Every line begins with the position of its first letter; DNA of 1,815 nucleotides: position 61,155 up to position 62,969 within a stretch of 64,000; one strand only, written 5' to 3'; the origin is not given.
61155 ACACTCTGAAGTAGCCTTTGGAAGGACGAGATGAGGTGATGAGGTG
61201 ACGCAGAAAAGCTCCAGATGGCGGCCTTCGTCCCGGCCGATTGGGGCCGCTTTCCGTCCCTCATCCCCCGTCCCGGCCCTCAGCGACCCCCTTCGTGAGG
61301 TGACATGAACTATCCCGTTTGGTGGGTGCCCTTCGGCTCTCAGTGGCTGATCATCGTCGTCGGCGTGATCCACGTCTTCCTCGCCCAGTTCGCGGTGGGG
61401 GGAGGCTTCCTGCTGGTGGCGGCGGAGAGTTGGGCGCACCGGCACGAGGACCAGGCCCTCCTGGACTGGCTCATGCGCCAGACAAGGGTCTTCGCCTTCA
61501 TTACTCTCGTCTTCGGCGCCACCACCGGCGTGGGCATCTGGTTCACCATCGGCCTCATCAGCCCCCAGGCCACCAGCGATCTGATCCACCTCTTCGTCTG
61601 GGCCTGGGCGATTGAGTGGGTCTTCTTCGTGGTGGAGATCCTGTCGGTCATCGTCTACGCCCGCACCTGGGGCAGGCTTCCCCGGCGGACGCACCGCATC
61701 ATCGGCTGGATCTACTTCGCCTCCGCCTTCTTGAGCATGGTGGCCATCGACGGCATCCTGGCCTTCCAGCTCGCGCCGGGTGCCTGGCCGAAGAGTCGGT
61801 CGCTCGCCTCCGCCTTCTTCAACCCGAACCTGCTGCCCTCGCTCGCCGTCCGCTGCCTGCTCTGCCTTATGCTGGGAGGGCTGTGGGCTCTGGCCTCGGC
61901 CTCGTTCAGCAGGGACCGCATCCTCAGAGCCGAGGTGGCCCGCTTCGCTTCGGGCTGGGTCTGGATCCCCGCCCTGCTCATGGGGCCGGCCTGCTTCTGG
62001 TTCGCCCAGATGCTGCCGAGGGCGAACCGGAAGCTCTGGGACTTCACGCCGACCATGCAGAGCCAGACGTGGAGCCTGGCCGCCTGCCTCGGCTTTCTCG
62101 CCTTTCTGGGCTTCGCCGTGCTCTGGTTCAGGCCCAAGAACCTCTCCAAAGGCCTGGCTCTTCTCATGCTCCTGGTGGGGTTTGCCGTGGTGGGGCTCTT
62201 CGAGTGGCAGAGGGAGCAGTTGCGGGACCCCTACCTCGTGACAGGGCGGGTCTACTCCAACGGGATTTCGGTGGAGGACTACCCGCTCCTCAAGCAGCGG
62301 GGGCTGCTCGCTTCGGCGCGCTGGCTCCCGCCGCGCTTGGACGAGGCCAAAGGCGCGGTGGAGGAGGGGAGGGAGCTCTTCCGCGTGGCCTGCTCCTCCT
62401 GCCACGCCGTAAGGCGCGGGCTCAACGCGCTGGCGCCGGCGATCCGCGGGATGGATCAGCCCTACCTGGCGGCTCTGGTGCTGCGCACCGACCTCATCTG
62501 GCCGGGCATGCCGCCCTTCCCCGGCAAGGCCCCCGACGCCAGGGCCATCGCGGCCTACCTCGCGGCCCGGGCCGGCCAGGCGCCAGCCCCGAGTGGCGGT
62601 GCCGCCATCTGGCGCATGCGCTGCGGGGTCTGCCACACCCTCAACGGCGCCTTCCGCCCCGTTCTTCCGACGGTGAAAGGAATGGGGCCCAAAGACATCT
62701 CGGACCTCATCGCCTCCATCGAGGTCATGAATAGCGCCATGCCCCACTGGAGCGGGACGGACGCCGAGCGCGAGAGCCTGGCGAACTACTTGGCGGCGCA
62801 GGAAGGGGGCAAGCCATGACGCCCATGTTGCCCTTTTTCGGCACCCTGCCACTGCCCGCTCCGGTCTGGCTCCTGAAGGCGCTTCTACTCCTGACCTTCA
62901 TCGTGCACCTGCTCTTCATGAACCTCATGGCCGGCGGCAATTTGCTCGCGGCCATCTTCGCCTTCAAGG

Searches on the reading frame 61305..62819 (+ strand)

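Call 61: search_protein_families(library=pfam, proteins=[window:61305-62819:+])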
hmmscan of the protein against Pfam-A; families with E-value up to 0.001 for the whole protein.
window:61305-62819:+ (504 aa): 3 families
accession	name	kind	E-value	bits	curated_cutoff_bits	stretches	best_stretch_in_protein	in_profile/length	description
PF13442.11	Cytochrome_CBB3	-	2.8e-16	60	27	2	429-496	3-68/68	Cytochrome C oxidase, cbb3-type, subunit III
PF00034.26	Cytochrom_C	-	5.2e-08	34.5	21.3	0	352-388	1-38/90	Cytochrome c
PF01654.22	Cyt_bd_oxida_I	-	1e-07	31.3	26.2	1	14-207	4-203/418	Cytochrome bd terminal oxidase subunit I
